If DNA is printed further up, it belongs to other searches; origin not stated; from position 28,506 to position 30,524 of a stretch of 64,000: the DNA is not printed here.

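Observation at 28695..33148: Compact load-halogenate-offload cassette: carrier-protein/condensation fusion + stand-alone adenylating enzyme + flavin-dependent halogenase, with no PKS/NRPS partner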

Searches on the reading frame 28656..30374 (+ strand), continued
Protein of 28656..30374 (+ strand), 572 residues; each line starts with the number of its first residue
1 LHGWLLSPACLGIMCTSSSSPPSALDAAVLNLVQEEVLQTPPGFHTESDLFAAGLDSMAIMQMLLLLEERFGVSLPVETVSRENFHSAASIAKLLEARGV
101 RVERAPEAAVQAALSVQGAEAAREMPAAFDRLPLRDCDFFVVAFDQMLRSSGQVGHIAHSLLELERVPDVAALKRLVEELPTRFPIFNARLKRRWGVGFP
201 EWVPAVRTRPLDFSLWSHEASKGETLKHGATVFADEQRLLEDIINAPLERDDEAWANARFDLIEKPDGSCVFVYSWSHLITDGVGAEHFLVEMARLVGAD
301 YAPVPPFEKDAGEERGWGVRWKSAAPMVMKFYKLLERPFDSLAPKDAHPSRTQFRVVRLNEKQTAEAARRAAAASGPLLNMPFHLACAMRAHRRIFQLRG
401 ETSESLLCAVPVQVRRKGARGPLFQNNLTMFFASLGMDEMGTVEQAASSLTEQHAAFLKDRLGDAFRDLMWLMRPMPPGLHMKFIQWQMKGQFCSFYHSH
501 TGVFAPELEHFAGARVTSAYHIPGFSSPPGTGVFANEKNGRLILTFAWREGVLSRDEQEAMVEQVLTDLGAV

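Call 19: find_related_loci(query=A1, collection=genome_contigs, flank=10000)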
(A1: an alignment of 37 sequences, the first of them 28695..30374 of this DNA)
Query A1 (559 aa) in genome_contigs; peptide patterns used: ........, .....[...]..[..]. (x = any residue, [..] = any of these).
193 stretches matched a pattern; 161 encode a relative of the query (tblastn E <= 1e-3); the best 80 are kept; 79 distinct loci.
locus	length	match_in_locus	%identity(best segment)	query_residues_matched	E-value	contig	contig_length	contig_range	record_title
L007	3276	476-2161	59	10-557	0e+0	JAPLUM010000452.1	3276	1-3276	MAG: Verrucomicrobia bacterium isolate LacPavin_0920_WC57_MAG_55_7 LacPavin_0920_WC57_scaffold_1481863, whole genome sho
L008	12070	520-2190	58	10-557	0e+0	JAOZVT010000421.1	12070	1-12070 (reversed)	MAG: Prosthecobacter sp. isolate bin D_3_3 D_3_3_2001_length_12120_cov_4, whole genome shotgun sequence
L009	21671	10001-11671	58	10-557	0e+0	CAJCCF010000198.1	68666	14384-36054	MAG: uncultured Verrucomicrobia bacterium isolate Loc090116-7m_bin-1039 genome assembly, contig: bin-1039:198/774, whole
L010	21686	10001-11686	58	10-557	0e+0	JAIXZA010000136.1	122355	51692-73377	MAG: Verrucomicrobiaceae bacterium isolate D8_MAG_00034 pond_D8_MAG_00034_000000000079, whole genome shotgun sequence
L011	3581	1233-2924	57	12-559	0e+0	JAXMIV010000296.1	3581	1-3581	MAG: Prosthecobacter sp. isolate G6_metabat.bin.31 k141_362715, whole genome shotgun sequence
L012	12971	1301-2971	56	10-559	0e+0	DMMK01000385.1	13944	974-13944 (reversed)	MAG TPA_asm: Verrucomicrobiales bacterium isolate UBA9449 contig_3521, whole genome shotgun sequence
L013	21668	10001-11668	56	10-558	0e+0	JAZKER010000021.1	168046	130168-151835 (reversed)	MAG: Verrucomicrobiota bacterium isolate DC_HB_02_SPN181219-bin043_1 DCHB02SPN_B043_1_000000000021, whole genome shotgun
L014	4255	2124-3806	58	12-557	0e+0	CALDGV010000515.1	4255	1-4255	MAG TPA_asm: uncultured Prosthecobacter sp. isolate SRR5576002_bin.71_CONCOCT_v1.1_MAG genome assembly, contig: ERZ79503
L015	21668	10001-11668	56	10-558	0e+0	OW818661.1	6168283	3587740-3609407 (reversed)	metagenome genome assembly, chromosome: 1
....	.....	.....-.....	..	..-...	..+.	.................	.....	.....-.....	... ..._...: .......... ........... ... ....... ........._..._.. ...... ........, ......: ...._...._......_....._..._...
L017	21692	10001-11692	57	10-557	0e+0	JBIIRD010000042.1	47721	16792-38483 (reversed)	MAG: Prosthecobacter sp. isolate ME2003-08-07pf_3300034283_group2_bin103 Rohwer_bin2773_scaffold_166_c1, whole genome sh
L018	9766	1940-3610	57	10-557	0e+0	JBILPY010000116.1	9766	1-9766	MAG: Prosthecobacter sp. isolate ME2018-05-24_3300044972_group8_bin89 Rohwer_bin2787_scaffold_1688_c1, whole genome shot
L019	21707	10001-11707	55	12-557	0e+0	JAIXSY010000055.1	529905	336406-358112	MAG: Verrucomicrobiaceae bacterium isolate C8_MAG_00019 pond_C8_MAG_00019_000000000002, whole genome shotgun sequence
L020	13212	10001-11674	57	12-559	0e+0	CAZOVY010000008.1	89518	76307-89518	MAG TPA_asm: uncultured Brevifollis sp. isolate binchicken_co186_323 genome assembly, contig: NODE_178_length_89518_cov_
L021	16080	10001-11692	57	10-557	0e+0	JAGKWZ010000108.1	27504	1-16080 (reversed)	MAG: Verrucomicrobiaceae bacterium isolate P8_D7_6 P8_D7_6_352, whole genome shotgun sequence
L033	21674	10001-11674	46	16-558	1e-154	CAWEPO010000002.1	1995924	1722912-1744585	MAG: uncultured Verrucomicrobiae bacterium isolate MFD01916.bin.3.63 genome assembly, contig: contig_1176, whole genome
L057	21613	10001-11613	39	6-556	4e-101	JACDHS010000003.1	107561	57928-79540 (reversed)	MAG: Verrucomicrobia bacterium isolate MGR_bin444 SD2911_NODE_11_length_107561_cov_2.257190, whole genome shotgun sequen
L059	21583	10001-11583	39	11-556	6e-103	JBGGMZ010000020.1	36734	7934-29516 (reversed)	MAG: Chthoniobacter sp. isolate bin.029 k141_1150878, whole genome shotgun sequence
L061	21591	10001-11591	38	1-556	1e-91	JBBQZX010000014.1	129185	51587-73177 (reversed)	MAG: Chthoniobacterales bacterium isolate Co_metawrap_2259 Cmw_2259_k141_18007282_length_129185_cov_15.9991, whole genom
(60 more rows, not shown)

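Call 26: search_protein_families(library=pfam, proteins=[L059:1314-2765:+, L059:2469-4952:-, L059:4965-5555:-, L059:5420-6757:-, L059:9839-10249:+, L059:10249-11616:+, L059:19289-20914:+, L059:20919-21371:-, L059:731-1447:-, L059:11310-12860:+], max_evalue=0.01)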
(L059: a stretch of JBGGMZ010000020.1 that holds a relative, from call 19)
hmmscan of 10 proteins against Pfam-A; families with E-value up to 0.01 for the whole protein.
L059:1314-2765:+ (483 aa): 0 families

L059:2469-4952:- (827 aa): 1 family
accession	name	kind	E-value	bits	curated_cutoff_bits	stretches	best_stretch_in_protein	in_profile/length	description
PF03176.21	MMPL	-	1.5e-44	152.8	20.5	2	195-414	78-298/333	MMPL family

L059:4965-5555:- (196 aa): 0 families

L059:5420-6757:- (445 aa): 14 families
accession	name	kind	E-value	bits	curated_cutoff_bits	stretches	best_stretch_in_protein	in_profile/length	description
PF04820.20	Trp_halogenase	-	9.2e-33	114.2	21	2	112-366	151-387/458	Tryptophan halogenase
PF01494.25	FAD_binding_3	-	1e-29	104.3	22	1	18-325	2-314/349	FAD binding domain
PF01266.30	DAO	-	2.6e-11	44.1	27.9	2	19-52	1-34/353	FAD dependent oxidoreductase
PF12831.13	FAD_oxidored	-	6.6e-08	32.7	27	1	19-173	1-146/416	FAD dependent oxidoreductase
PF07992.20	Pyr_redox_2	-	6.6e-08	32.7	26.1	1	18-51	1-35/291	Pyridine nucleotide-disulphide oxidoreductase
PF13450.12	NAD_binding_8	-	3.8e-07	30.7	21.9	1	22-52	1-31/68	NAD(P)-binding Rossmann-like domain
PF05834.18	Lycopene_cycl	-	6.7e-07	29.1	23.4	1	98-182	65-151/380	Lycopene cyclase protein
PF03486.20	HI0933_like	-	2.2e-06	27.8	50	1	19-50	2-33/244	HI0933-like protein Rossmann domain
PF00890.30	FAD_binding_2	-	2.3e-05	24.2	20.4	1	19-51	1-33/414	FAD binding domain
PF13738.12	Pyr_redox_3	-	2.7e-05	24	30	0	22-50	2-31/305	Pyridine nucleotide-disulphide oxidoreductase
PF01946.23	Thi4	-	7.2e-05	22.6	26.2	1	18-49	18-50/235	Thi4 family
PF00070.33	Pyr_redox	-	0.00022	22.1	22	0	20-53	2-35/82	Pyridine nucleotide-disulphide oxidoreductase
PF01134.28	GIDA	-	0.00096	18.7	22.1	1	19-46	1-28/391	Glucose inhibited division protein A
PF01593.30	Amino_oxidase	-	0.0025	17.6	19.8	1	75-172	149-255/443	Flavin containing amine oxidoreductase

L059:9839-10249:+ (136 aa): 2 families
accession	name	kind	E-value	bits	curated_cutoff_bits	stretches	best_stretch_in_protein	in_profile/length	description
PF00550.31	PP-binding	-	7.3e-13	49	20.8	1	58-126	1-67/67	Phosphopantetheine attachment site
PF23297.2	ACP_SdgA_C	-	0.00058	20.3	27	1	52-106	7-61/95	Highly reducing polyketide synthase sdgA, C-terminal ACP domain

L059:10249-11616:+ (455 aa): 0 families

L059:19289-20914:+ (541 aa): 7 families
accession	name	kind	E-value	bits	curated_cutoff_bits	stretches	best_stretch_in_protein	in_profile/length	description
PF04820.20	Trp_halogenase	-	9.9e-20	71.2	21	2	120-384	151-376/458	Tryptophan halogenase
PF01494.25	FAD_binding_3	-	1.3e-12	48.1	22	1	21-347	2-306/349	FAD binding domain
PF01266.30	DAO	-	4e-07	30.3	27.9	1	102-190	124-209/353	FAD dependent oxidoreductase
PF05834.18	Lycopene_cycl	-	8.1e-07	28.9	23.4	1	22-187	1-143/380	Lycopene cyclase protein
PF12831.13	FAD_oxidored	-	1.1e-06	28.7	27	1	22-195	1-156/416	FAD dependent oxidoreductase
PF01946.23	Thi4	-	0.00066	19.4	26.2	1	16-55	13-51/235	Thi4 family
PF13450.12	NAD_binding_8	-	0.00078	20.1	21.9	1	25-58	1-32/68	NAD(P)-binding Rossmann-like domain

L059:20919-21371:- (150 aa): 0 families

L059:731-1447:- (238 aa): 3 families
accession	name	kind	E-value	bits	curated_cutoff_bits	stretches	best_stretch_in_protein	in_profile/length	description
PF03548.22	LolA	-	3.7e-15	56.5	23.6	1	59-225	3-165/165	Outer membrane lipoprotein carrier protein LolA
PF19574.5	LolA_3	-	0.00015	21.6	23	1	56-194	16-156/192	Outer membrane lipoprotein carrier protein LolA-like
PF09865.15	DUF2092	-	0.0016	18.3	21.2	0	57-118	15-78/212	Predicted periplasmic protein (DUF2092)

L059:11310-12860:+ (516 aa): 7 families
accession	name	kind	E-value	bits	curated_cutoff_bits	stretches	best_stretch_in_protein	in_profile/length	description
PF12831.13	FAD_oxidored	-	3.2e-77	261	27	1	105-497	1-401/416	FAD dependent oxidoreductase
PF01134.28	GIDA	-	2e-05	24.3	22.1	1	105-135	1-31/391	Glucose inhibited division protein A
PF01266.30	DAO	-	5.9e-05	23.2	27.9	1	105-169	1-58/353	FAD dependent oxidoreductase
PF03486.20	HI0933_like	-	0.00029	20.8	50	0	105-138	2-35/244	HI0933-like protein Rossmann domain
PF07992.20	Pyr_redox_2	-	0.00063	19.7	26.1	1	104-142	1-41/291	Pyridine nucleotide-disulphide oxidoreductase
PF01946.23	Thi4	-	0.0078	15.9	26.2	0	101-140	15-55/235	Thi4 family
PF00890.30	FAD_binding_2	-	0.0096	15.6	20.4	1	105-144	1-39/414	FAD binding domain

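Call 27: predict_structure(alignment_id=A1)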
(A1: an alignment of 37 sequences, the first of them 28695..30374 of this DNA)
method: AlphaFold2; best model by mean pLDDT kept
length: 559 residues; sequences in the alignment: 37
mean_pLDDT: 89.1   pTM: 0.81
mean pLDDT of the five models: 89.1, 87.9, 87.7, 87.4, 86.4
residues with pLDDT >= 90: 371; 70-90: 156; 50-70: 13; < 50: 19
segments of 3 or more residues with pLDDT < 50: 1-5, 94-107
pLDDT, mean of each block of 10 residues (from residue 1): 53 91 78 90 84 90 90 96 90 45 45 88 87 88 95 98 97 95 84 94 98 98 97 93 97 98 95 97 95 81 90 91 86 84 97 95 87 96 93 91 83 92 95 96 93 90 81 77 86 96 97 82 96 94 97 97
secondary structure, 60 per line:
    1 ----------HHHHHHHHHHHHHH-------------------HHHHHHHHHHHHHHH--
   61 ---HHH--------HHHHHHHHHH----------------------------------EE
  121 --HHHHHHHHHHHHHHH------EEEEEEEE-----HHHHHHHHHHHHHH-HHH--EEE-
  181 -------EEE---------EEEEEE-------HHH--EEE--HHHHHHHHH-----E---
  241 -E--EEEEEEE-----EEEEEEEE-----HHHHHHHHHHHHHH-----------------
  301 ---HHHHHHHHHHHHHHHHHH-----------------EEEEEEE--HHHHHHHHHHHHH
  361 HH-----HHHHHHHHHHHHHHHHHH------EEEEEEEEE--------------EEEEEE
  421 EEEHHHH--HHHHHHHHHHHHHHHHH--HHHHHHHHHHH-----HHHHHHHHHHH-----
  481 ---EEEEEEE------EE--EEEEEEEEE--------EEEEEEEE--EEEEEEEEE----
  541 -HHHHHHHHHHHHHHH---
elements in order: H11-24 H44-58 H75-84 H123-137 E144-151 H157-170 E177-179 E188-190 E200-205 E218-220 H223-231 E245-251 E257-264 H270-283 H304-321 E339-345 H348-362 H368-385 E392-400 E415-423 H424-427 H430-446 H449-459 H465-475 E484-490 E501-509 E518-525 E528-536 H542-556

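Call 30: fold_search(model_id=the predicted structure, library=pdb)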
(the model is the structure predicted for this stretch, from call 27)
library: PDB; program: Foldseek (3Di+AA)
matches with E <= 10: 831; with E <= 0.001: 259
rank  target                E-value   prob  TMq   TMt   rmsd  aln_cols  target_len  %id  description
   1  8s6l                  2.2e-23  1.00  0.57  0.72   6.7       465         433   18  AzeD dehydratase of Pseudomonas aeruginosa (released 2025-03-12)
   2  6mfx                  3.9e-21  1.00  0.58  0.31   7.8       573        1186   14  Crystal structure of a 4-domain construct of a mutant of LgrA in the substrate donation state (released 2019-11-20)
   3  2jgp                  9.2e-21  1.00  0.50  0.53  10.1       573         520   13  Structure of the TycC5-6 PCP-C bidomain of the tyrocidine synthetase TycC (released 2007-10-30)
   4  9be4_B                1.6e-20  1.00  0.58  0.22   7.6       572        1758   14  The post-condensation state of the dimodular NRPS protein LgrA (released 2024-11-20)
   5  9be4_A                1.7e-20  1.00  0.58  0.22   7.5       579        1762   14  The post-condensation state of the dimodular NRPS protein LgrA (released 2024-11-20)
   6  9be3_B                3.1e-20  1.00  0.58  0.22   7.4       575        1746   15  The pre-condensation state of the dimodular NRPS protein LgrA (released 2024-11-20)
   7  6mfw                  3.4e-20  1.00  0.57  0.30   8.0       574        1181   13  Crystal structure of a 4-domain construct of LgrA in the substrate donation state (released 2019-11-20)
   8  6mfz_A                4.6e-20  1.00  0.56  0.21   8.9       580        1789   14  Crystal structure of dimodular LgrA in a condensation state (released 2019-11-20)
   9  9be3_A                6.9e-20  1.00  0.58  0.22   7.6       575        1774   15  The pre-condensation state of the dimodular NRPS protein LgrA (released 2024-11-20)
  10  9lco_A                9.1e-20  1.00  0.50  0.23  11.9       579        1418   15  PvdL-PCP2-E2-C3-A3 in complex with MLP (NRPS cross-module) (released 2026-01-07)
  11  6mg0_B                1.1e-19  1.00  0.54  0.20  11.7       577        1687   14  Crystal structure of a 5-domain construct of LgrA in the thiolation state (released 2019-11-20)
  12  9meh                  1.8e-19  1.00  0.59  0.21   7.7       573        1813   14  Crystal structure of the dimodular LgrA after protein ligation (released 2025-03-05)
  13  8f7f                  2.7e-19  1.00  0.49  0.60   7.3       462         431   14  The condensation domain of surfactin A synthetase C in space group P43212 (released 2023-11-22)
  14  7kw0_A                3.4e-19  1.00  0.56  0.60   8.4       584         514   16  Non-ribosomal didomain (stabilised glycine-PCP-C) acceptor bound state (released 2021-03-24)
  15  8f7h                  4.8e-19  1.00  0.48  0.59   7.5       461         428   15  The condensation domain of surfactin A synthetase C variant 18b in space group P212121 (released 2023-11-22)
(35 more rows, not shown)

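Call 38: search_protein_families(library=pfam, proteins=[L033:2499-4658:+, L033:8053-9075:-, L033:18493-19869:+, L033:6893-8002:-, L061:4146-6719:-, L061:16212-17846:+, L061:18372-19253:-, L057:2046-4202:+, L057:5003-6145:+, L057:18362-19792:-], max_evalue=0.001)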
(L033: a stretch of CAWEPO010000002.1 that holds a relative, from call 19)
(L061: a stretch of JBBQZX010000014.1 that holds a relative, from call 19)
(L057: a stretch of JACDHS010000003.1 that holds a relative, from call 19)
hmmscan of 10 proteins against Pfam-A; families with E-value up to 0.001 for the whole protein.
L033:2499-4658:+ (719 aa): 1 family
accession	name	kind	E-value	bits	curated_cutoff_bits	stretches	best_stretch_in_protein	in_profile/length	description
PF03706.18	LPG_synthase_TM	-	5.6e-28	98.7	33.4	1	401-693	2-289/302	Lysylphosphatidylglycerol synthase TM region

L033:8053-9075:- (340 aa): 1 family
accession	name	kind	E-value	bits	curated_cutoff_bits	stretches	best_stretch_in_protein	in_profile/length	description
PF14240.11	YHYH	-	1e-12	48.9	25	1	117-211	2-109/193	YHYH protein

L033:18493-19869:+ (458 aa): 2 families
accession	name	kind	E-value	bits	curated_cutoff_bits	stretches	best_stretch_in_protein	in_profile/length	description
PF00483.29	NTP_transferase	-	4.4e-65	220.1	21.2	1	151-417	2-243/245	Nucleotidyl transferase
PF12804.13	NTP_transf_3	-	3.7e-05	24.4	27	1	151-323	1-147/160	MobA-like NTP transferase domain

L033:6893-8002:- (369 aa): 1 family
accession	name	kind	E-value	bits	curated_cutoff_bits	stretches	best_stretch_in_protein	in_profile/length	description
PF03279.18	Lip_A_acyltrans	-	7.9e-38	130.8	22.3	1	76-358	10-288/295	Bacterial lipid A biosynthesis acyltransferase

L061:4146-6719:- (857 aa): 1 family
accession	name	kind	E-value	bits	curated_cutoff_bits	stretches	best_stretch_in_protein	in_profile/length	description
PF24251.1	DUF7453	-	4.1e-23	82.4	26.2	3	30-214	41-251/460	Family of unknown function (DUF7453)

L061:16212-17846:+ (544 aa): 1 family
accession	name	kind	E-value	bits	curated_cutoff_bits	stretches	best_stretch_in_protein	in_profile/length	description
PF13385.13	Laminin_G_3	-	2.8e-22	79.9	27.6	1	347-529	6-151/151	Concanavalin A-like lectin/glucanases superfamily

L061:18372-19253:- (293 aa): 0 families

L057:2046-4202:+ (718 aa): 2 families
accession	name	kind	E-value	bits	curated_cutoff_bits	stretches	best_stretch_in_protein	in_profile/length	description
PF11897.13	DUF3417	-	1.2e-30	106.6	25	1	17-122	5-109/109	Protein of unknown function (DUF3417)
PF00343.26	Phosphorylase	-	4.4e-23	81.9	27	1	272-628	219-579/713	Carbohydrate phosphorylase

L057:5003-6145:+ (380 aa): 1 family
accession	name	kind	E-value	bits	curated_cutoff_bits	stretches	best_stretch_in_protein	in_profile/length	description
PF00248.27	Aldo_ket_red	-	5.9e-22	78.5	24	1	7-324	3-286/291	Aldo/keto reductase family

L057:18362-19792:- (476 aa): 2 families
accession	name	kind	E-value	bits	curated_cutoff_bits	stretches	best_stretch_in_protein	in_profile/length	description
PF01839.29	FG-GAP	-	1.3e-18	66.9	22.1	0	276-289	7-20/37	FG-GAP repeat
PF13517.12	FG-GAP_3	-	2.1e-18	67.1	26.9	2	278-337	1-61/61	FG-GAP-like repeat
